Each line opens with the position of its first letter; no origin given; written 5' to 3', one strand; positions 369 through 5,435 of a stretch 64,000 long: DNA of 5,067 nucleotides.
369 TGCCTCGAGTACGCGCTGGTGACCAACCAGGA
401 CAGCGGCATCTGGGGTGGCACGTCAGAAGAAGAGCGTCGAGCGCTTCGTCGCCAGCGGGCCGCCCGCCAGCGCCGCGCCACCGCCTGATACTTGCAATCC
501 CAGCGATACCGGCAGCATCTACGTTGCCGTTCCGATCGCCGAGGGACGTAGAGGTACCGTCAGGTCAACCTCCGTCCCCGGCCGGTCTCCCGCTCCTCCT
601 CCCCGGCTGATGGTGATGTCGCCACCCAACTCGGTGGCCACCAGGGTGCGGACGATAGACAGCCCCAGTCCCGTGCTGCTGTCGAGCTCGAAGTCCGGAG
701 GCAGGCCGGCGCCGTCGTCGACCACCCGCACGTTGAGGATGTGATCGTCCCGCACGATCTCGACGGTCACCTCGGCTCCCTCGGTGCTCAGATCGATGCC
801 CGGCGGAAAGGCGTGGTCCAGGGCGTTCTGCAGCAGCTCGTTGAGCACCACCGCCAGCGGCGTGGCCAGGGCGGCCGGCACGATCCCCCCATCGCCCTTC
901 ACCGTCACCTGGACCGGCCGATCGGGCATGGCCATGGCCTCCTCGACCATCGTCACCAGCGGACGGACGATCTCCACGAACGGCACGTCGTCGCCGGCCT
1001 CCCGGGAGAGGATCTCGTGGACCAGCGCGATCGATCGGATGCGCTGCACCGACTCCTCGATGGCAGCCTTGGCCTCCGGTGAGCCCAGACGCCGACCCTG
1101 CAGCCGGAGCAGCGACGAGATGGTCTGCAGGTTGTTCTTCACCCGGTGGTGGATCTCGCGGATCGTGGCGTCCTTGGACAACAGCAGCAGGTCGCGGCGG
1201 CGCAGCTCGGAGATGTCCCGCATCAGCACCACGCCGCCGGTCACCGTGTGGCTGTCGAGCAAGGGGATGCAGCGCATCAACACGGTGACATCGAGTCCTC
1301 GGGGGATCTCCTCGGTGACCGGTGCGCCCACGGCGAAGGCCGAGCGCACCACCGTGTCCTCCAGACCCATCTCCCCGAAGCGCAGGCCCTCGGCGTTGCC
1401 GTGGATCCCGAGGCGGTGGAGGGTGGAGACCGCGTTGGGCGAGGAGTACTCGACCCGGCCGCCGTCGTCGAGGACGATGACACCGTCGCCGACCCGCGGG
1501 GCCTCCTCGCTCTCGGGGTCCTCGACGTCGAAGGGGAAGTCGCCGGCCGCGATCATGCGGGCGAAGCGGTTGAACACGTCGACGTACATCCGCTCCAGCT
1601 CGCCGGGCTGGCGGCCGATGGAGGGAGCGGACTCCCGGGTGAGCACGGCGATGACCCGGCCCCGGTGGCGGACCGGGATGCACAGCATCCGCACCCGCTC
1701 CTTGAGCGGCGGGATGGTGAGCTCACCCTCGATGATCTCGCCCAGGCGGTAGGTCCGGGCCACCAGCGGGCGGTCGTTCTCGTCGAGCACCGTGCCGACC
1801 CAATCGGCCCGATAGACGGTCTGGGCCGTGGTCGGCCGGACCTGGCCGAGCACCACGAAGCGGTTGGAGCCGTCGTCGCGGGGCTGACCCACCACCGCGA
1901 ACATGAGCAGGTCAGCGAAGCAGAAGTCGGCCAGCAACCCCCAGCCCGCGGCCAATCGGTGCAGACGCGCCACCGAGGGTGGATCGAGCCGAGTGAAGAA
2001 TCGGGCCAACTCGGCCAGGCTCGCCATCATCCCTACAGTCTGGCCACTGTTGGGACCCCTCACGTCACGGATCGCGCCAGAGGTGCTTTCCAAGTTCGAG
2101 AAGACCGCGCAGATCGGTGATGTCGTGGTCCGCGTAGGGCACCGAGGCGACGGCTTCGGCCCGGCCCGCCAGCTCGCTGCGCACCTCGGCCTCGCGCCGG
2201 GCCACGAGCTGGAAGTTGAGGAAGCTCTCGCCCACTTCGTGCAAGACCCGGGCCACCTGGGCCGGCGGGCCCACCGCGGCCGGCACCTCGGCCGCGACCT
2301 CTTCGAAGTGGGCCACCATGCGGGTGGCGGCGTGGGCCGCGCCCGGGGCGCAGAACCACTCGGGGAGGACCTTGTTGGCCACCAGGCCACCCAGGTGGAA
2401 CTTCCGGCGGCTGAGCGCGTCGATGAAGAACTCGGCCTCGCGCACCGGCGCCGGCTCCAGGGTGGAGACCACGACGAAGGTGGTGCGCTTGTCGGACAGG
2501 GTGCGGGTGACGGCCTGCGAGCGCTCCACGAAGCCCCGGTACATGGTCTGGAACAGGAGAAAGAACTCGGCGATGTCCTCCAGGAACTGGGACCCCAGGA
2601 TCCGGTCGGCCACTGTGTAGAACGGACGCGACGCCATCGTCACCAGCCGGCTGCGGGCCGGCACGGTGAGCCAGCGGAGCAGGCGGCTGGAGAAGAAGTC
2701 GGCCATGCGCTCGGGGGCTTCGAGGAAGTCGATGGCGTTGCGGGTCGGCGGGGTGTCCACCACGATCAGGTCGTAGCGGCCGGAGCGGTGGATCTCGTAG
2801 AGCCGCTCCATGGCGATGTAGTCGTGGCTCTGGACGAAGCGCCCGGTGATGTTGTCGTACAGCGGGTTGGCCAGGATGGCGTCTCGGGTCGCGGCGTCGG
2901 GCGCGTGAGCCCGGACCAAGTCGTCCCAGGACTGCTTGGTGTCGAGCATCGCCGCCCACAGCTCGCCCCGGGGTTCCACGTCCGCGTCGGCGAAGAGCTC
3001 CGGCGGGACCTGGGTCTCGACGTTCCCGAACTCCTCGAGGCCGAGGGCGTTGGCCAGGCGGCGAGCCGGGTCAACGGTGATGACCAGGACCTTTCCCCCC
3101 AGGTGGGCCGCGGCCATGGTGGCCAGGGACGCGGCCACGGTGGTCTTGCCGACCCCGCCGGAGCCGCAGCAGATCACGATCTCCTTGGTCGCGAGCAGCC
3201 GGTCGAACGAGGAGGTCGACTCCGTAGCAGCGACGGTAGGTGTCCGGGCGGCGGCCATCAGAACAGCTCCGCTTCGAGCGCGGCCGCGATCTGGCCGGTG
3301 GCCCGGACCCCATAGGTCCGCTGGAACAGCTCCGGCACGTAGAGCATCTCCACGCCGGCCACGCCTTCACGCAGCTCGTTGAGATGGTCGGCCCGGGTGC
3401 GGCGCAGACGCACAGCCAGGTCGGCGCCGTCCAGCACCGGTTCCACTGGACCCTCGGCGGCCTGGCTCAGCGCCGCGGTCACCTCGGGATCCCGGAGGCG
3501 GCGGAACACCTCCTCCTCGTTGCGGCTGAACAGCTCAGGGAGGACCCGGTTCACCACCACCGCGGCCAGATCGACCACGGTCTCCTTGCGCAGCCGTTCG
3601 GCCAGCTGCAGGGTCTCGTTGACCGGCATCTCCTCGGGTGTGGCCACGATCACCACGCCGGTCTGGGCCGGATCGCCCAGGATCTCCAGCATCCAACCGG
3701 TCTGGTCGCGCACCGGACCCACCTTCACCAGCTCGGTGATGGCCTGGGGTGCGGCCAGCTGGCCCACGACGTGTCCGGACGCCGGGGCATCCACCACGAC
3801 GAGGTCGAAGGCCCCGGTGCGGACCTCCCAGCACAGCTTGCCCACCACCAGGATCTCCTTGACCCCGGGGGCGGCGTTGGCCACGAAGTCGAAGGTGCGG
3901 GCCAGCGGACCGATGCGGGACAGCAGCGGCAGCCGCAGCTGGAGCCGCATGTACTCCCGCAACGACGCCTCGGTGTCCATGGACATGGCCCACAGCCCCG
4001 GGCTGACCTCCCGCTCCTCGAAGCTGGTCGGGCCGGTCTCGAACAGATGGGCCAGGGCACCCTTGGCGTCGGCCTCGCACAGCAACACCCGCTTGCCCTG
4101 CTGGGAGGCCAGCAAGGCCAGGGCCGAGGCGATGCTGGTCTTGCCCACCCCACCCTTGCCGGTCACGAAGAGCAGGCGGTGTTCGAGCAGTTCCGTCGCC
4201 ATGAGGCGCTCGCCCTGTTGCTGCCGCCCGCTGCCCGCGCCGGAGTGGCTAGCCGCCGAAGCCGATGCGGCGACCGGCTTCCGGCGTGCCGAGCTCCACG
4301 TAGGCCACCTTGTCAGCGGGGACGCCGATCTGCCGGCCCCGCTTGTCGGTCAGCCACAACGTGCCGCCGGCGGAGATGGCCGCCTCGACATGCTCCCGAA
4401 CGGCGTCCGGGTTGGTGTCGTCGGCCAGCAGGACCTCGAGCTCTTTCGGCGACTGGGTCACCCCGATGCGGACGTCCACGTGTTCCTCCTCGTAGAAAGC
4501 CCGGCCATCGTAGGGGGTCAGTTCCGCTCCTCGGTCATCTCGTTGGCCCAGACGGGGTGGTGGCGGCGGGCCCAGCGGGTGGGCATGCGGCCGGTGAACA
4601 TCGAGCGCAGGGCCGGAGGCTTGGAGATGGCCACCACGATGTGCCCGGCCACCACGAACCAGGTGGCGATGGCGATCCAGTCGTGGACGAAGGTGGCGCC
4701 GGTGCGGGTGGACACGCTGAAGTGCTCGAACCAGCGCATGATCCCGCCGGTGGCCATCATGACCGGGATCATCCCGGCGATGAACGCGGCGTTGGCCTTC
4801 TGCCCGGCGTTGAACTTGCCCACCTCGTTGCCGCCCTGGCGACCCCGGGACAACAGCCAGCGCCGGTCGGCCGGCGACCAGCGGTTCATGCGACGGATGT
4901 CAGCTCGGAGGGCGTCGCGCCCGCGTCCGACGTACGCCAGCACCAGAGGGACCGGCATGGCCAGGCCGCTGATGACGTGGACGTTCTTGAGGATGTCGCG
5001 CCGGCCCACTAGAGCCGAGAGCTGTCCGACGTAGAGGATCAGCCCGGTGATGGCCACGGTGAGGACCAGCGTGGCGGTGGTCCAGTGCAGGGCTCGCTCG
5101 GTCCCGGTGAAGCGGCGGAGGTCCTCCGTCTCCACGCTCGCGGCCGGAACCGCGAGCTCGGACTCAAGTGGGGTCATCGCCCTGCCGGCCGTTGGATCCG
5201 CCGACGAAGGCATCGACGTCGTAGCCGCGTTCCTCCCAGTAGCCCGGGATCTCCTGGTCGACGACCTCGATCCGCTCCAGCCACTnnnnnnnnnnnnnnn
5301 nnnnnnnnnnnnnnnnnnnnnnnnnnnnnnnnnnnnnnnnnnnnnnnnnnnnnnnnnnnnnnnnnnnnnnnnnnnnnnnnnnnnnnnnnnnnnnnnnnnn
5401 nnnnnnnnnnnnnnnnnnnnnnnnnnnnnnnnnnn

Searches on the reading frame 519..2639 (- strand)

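Call 23: search_protein_families(library=pfam, proteins=[window:519-2639:-], max_evalue=0.0001)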
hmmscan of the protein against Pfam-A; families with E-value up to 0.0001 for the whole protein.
window:519-2639:- (706 aa): 4 families
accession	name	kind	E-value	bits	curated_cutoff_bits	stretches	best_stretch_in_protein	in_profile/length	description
PF12282.15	GAF_PdtaS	-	3.6e-31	108.4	23.7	1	208-354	1-143/145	Histidine kinase PdtaS, GAF domain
PF07568.18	HisKA_2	-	1.4e-23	83.2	22.3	1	495-565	1-72/76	Histidine kinase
PF02518.31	HATPase_c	-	8e-15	55.7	26.4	1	593-698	4-110/111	Histidine kinase-, DNA gyrase B-, and HSP90-like ATPase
PF07536.20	HWE_HK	-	2.6e-08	34.9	22.8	1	495-566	1-70/83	HWE histidine kinase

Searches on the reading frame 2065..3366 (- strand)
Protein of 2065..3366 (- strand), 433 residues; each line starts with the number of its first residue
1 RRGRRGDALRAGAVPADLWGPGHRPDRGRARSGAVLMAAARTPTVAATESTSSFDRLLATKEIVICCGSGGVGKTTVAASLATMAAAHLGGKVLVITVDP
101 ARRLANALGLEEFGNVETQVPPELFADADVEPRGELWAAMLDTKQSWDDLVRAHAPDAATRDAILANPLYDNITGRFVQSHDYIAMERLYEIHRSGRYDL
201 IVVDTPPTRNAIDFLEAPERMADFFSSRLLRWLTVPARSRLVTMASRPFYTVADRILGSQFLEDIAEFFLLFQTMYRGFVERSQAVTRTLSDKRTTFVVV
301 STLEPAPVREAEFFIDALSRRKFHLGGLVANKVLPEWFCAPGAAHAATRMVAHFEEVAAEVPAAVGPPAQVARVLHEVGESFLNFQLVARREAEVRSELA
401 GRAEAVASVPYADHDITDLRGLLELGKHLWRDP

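Call 7: search_protein_families(library=pfam, proteins=[window:2065-3366:-], max_evalue=0.0001)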
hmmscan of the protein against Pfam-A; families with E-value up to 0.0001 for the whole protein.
window:2065-3366:- (433 aa): 5 families
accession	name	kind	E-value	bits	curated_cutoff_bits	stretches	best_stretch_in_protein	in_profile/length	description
PF02374.21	ArsA_ATPase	-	1.6e-28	100.3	24.3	1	62-337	2-249/305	Anion-transporting ATPase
PF13614.12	AAA_31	-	9.8e-11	42.3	27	1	61-212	2-132/177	AAA domain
PF01656.29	CbiA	-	1.5e-09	38.3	25.4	1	63-264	1-54/125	CobQ/CobB/MinD/ParA nucleotide binding domain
PF10609.15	ParA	-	2.6e-05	24.2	27.1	0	61-99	4-41/246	NUBPL iron-transfer P-loop NTPase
PF00448.28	SRP54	-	8.4e-05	22.7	22.7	0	63-104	3-43/196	SRP54-type protein, GTPase domain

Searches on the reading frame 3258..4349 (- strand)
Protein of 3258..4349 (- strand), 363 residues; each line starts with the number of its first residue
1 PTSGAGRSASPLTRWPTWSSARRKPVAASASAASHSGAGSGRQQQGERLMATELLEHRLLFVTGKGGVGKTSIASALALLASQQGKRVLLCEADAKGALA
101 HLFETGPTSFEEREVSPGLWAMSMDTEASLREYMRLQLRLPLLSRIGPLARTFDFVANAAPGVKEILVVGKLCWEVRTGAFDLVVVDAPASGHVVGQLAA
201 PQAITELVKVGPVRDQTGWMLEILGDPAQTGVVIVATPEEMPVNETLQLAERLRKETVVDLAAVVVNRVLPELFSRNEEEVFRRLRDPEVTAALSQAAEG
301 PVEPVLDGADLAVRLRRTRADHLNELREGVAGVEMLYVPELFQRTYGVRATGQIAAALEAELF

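Call 7: search_protein_families(library=pfam, proteins=[window:3258-4349:-], max_evalue=0.0001)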
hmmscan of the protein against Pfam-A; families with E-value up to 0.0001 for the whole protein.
window:3258-4349:- (363 aa): 5 families
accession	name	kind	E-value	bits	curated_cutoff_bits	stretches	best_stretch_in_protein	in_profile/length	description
PF02374.21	ArsA_ATPase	-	2.2e-31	109.6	24.3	2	58-209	2-153/305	Anion-transporting ATPase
PF01656.29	CbiA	-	6.6e-12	45.9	25.4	1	60-287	2-102/125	CobQ/CobB/MinD/ParA nucleotide binding domain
PF10609.15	ParA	-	7.5e-09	35.8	27.1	1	57-102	4-50/246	NUBPL iron-transfer P-loop NTPase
PF13614.12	AAA_31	-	8.1e-07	29.6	27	1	62-105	7-50/177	AAA domain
PF20720.3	nSTAND3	-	3.8e-05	23.9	27.2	1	51-95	11-54/155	Novel STAND NTPase 3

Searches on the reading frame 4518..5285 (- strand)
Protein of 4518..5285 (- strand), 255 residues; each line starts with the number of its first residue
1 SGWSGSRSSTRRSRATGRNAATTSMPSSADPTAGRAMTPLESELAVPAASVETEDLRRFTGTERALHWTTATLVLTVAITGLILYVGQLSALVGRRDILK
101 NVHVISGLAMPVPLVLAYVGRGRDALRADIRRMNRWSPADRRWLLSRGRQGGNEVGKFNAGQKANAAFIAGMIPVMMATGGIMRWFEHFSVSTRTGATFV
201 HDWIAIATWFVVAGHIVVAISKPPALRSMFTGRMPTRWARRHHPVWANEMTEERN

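Call 23: search_protein_families(library=pfam, proteins=[window:4518-5285:-], max_evalue=0.0001)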
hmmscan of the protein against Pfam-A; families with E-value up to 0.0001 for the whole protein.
window:4518-5285:- (255 aa): 1 family
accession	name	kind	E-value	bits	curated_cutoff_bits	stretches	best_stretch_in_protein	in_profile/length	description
PF01292.26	Ni_hydr_CYTB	-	5e-19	69.2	30.1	1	58-232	1-179/179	Prokaryotic cytochrome b561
